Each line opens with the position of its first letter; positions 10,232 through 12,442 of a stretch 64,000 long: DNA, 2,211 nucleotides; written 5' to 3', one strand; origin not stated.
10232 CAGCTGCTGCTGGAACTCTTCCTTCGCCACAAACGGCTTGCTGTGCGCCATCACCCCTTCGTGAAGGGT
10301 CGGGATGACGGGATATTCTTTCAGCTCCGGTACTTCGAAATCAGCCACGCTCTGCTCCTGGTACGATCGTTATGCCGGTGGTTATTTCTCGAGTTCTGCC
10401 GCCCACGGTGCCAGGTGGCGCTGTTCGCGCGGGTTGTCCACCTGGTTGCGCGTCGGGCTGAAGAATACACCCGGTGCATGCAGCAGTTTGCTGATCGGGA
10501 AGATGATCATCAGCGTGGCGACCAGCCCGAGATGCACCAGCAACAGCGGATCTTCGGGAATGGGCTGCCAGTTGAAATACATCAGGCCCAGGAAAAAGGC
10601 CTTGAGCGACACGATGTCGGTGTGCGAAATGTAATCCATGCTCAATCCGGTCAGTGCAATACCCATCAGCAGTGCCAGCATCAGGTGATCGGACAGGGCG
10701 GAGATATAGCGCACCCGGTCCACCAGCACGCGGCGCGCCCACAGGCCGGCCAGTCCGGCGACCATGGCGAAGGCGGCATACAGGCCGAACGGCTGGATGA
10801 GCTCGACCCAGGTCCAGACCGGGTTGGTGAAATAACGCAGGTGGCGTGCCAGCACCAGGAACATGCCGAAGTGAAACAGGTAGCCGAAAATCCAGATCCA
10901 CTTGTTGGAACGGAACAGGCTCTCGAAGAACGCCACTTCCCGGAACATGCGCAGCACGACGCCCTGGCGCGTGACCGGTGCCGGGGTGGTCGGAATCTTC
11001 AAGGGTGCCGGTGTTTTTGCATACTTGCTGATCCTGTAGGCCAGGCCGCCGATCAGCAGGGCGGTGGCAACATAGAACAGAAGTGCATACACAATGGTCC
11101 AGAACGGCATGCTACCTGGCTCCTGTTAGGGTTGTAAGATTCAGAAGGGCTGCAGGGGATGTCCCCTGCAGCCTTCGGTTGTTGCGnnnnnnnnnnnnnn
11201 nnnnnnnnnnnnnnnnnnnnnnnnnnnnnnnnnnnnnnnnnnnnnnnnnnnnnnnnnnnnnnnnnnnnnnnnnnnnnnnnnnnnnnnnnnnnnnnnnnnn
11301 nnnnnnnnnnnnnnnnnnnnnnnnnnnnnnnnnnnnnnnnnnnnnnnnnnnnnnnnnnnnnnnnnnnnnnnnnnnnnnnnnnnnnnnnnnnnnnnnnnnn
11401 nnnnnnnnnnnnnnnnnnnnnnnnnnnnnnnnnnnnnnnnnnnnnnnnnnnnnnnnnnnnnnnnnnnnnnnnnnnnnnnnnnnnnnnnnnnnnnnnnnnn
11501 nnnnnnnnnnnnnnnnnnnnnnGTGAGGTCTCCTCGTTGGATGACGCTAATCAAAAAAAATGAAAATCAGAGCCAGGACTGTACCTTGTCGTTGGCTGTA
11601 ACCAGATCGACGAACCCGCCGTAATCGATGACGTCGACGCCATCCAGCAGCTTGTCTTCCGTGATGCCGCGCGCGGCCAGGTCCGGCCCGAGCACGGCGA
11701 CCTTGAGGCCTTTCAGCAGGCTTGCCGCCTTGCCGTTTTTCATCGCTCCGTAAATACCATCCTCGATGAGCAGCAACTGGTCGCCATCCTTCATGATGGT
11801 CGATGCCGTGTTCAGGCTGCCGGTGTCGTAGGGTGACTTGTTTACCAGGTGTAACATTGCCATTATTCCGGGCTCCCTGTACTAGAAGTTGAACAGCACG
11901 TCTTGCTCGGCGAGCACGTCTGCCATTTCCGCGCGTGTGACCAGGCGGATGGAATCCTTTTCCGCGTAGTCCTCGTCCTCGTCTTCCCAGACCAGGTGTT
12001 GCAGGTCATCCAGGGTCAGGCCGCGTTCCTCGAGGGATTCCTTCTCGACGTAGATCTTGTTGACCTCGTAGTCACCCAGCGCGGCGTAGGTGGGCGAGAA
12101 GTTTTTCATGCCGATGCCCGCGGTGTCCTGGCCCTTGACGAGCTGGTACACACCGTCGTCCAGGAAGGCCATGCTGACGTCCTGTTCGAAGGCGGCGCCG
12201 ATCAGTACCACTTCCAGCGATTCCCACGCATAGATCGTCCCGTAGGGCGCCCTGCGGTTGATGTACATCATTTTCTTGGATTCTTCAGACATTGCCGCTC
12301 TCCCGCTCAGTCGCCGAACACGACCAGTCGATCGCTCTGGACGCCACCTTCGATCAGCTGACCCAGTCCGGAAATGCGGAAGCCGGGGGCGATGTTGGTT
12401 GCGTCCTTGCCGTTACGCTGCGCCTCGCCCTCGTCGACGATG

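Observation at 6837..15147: At least 13 frameshifts concentrated in dsrA, dsrB, dsrE, dsrK and dsrL, while neighbouring dsr genes and ~45 kb of other genes are intact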

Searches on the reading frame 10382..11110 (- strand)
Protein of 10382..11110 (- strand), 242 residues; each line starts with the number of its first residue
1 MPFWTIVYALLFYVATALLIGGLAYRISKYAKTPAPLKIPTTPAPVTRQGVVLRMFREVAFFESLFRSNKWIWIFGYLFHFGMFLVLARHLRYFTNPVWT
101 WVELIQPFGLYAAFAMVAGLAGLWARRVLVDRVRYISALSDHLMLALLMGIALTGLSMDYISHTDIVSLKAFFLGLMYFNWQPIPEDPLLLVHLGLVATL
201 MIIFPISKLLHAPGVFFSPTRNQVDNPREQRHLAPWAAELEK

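Call 4: find_encoding_contigs(protein=window:10382-11110:-, flank=10000, max_places=10)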
Protein window:10382-11110:- (242 aa): no gene with exactly this product is on record in the collection.

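Call 5: find_related_loci(query=window:10385-11110:-, collection=genome_contigs, flank=10000)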
Query window:10385-11110:- (242 aa) in genome_contigs; peptide patterns used: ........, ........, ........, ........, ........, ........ (x = any residue, [..] = any of these).
599 stretches matched a pattern (row limit reached: there are more); 519 encode a relative of the query (tblastn E <= 1e-3); the best 80 are kept; 80 distinct loci.
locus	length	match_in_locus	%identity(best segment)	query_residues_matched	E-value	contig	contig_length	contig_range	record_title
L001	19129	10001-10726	97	1-242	3e-155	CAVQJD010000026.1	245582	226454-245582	MAG: uncultured Gammaproteobacteria bacterium isolate MFD09779.bin.2.64 genome assembly, contig: contig_95242, whole gen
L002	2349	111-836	96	1-242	2e-164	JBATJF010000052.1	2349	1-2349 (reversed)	MAG: Gammaproteobacteria bacterium isolate MFD10246_ilm_asm_bin8 k127_59927, whole genome shotgun sequence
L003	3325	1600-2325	90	1-242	8e-154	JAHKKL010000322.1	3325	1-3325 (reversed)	MAG: Gammaproteobacteria bacterium isolate CR_Sed_300A_bin.101 scaffold_6297, whole genome shotgun sequence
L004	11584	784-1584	85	1-242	3e-147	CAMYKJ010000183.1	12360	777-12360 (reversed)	MAG: uncultured Ectothiorhodospiraceae bacterium isolate FCS_Gamma_054 genome assembly, contig: scaffold_23271, whole ge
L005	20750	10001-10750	88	1-242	1e-146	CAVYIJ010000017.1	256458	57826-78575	MAG: uncultured Halobacteria archaeon isolate MFD03551.bin.2.20 genome assembly, contig: contig_5354, whole genome shotg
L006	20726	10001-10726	89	1-242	1e-145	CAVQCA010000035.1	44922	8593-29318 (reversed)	MAG: uncultured Gammaproteobacteria bacterium isolate MFD02923.bin.2.38 genome assembly, contig: contig_1815, whole geno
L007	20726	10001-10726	89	1-242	5e-145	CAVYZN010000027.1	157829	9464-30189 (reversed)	MAG: uncultured Gammaproteobacteria bacterium isolate MFD02199.bin.2.112 genome assembly, contig: contig_73834, whole ge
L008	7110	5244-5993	90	1-242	2e-141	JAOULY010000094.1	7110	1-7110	MAG: Gammaproteobacteria bacterium isolate 8_1_July_SF_Bin11 8_1_July_SF_Bin11_scaffold_5314_c1, whole genome shotgun se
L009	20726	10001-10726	90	1-242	6e-141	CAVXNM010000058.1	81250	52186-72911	MAG: uncultured Gammaproteobacteria bacterium isolate MFD02923.bin.2.48 genome assembly, contig: contig_34837, whole gen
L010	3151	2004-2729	95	1-242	1e-146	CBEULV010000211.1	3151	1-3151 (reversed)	MAG TPA_asm: uncultured Gammaproteobacteria bacterium isolate SRR13515399_binner23_Refined_8 genome assembly, contig: ER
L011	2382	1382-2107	90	1-242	3e-148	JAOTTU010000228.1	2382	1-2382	MAG: Gammaproteobacteria bacterium isolate 13_July_SF_Bin31 13_July_SF_Bin31_scaffold_31475_c1, whole genome shotgun seq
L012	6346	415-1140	89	1-242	1e-139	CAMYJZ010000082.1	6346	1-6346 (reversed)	MAG: uncultured Ectothiorhodospiraceae bacterium isolate ES_M_Gamma_051 genome assembly, contig: scaffold_6522, whole ge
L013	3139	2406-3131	84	1-242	4e-144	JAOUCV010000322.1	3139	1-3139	MAG: Gammaproteobacteria bacterium isolate 24_Oct_SF_Bin33 24_Oct_SF_Bin33_scaffold_13729_c1, whole genome shotgun seque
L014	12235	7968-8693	85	1-242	2e-138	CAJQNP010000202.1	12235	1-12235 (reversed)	MAG: uncultured Gammaproteobacteria bacterium isolate 10_20180412_Bin_METABAT_58_1 genome assembly, contig: c_0000096465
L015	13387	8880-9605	84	1-242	2e-137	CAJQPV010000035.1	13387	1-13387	MAG: uncultured Gammaproteobacteria bacterium isolate 3_20180412_Bin_MAXBIN_015_sub_1_1 genome assembly, contig: c_00001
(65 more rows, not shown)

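Call 46: search_protein_families(library=ncbifam, proteins=[window:10385-11110:-], max_evalue=1e-10)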
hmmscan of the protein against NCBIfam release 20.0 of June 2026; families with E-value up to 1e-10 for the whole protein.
window:10385-11110:- (242 aa): 1 family
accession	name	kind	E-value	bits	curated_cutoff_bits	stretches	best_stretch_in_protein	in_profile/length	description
NF038037.1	cytob_DsrM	equivalog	1.4e-51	175.6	300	1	10-240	24-295/320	sulfate reduction electron transfer complex DsrMKJOP subunit DsrM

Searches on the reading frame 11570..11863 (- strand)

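Call 46: search_protein_families(library=ncbifam, proteins=[window:11570-11863:-], max_evalue=1e-10)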
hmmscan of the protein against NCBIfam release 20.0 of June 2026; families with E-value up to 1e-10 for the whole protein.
window:11570-11863:- (98 aa): 2 families
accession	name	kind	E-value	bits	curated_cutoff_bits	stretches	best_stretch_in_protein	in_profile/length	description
TIGR03011.1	sulf_tusB_dsrH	equivalog_domain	3.2e-26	91.3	49.2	1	4-97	1-95/95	sulfurtransferase complex subunit TusB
NF010035.0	PRK13510.1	equivalog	1.6e-14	54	104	1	3-97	1-95/95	sulfurtransferase complex subunit TusB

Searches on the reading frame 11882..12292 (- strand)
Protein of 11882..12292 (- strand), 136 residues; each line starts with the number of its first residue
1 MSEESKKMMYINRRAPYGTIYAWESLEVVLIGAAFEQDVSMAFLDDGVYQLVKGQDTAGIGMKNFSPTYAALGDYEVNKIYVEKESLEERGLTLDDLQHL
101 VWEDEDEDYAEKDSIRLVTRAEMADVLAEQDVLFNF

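Call 46: search_protein_families(library=ncbifam, proteins=[window:11885-12292:-], max_evalue=1e-10)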
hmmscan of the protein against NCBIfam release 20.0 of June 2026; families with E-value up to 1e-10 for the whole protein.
window:11885-12292:- (136 aa): 2 families
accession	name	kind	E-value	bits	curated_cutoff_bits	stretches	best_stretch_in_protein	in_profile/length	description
TIGR03010.1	sulf_tusC_dsrF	equivalog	7.4e-31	106.5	94.15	1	7-98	1-92/116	sulfurtransferase complex subunit TusC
NF001238.0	PRK00211.1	equivalog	2e-22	79.3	79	1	6-96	2-92/119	sulfurtransferase complex subunit TusC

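Call 49: find_encoding_contigs(protein=window:11882-12292:-, flank=6000, max_places=10)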
Protein window:11882-12292:- (136 aa): 3 contigs read that carry it; 3 places shown.
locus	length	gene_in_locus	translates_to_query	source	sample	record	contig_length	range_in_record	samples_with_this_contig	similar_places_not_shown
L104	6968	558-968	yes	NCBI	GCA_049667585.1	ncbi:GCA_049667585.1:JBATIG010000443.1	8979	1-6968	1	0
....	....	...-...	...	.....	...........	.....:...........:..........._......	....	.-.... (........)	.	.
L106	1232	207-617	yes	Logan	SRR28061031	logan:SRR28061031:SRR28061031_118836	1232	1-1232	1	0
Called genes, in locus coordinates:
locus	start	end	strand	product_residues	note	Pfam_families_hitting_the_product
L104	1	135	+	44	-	?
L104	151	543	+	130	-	PF02635:DsrE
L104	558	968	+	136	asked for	PF02635:DsrE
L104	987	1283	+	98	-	PF04077:DsrH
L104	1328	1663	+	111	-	PF04358:DsrC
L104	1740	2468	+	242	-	PF02665:Nitrate_red_gam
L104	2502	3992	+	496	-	PF13187:Fer4_9 (faint), PF13183:Fer4_8, PF13237:Fer4_10 (faint), PF13534:Fer4_17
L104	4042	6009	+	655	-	PF14691:Fer4_20, PF00070:Pyr_redox (faint), PF07992:Pyr_redox_2, PF12831:FAD_oxidored (weak), PF13450:NAD_binding_8, PF12838:Fer4_7, PF14697:Fer4_21, PF00037:Fer4 (weak)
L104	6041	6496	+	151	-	-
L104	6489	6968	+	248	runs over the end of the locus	PF12797:Fer4_2 (faint), PF12838:Fer4_7 (weak), PF13187:Fer4_9 (faint), PF13247:Fer4_11, PF00037:Fer4 (weak), PF12837:Fer4_6 (weak), PF13237:Fer4_10 (weak)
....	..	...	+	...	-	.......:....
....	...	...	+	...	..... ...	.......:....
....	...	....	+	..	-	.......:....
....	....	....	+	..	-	?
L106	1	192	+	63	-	?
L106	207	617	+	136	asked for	PF02635:DsrE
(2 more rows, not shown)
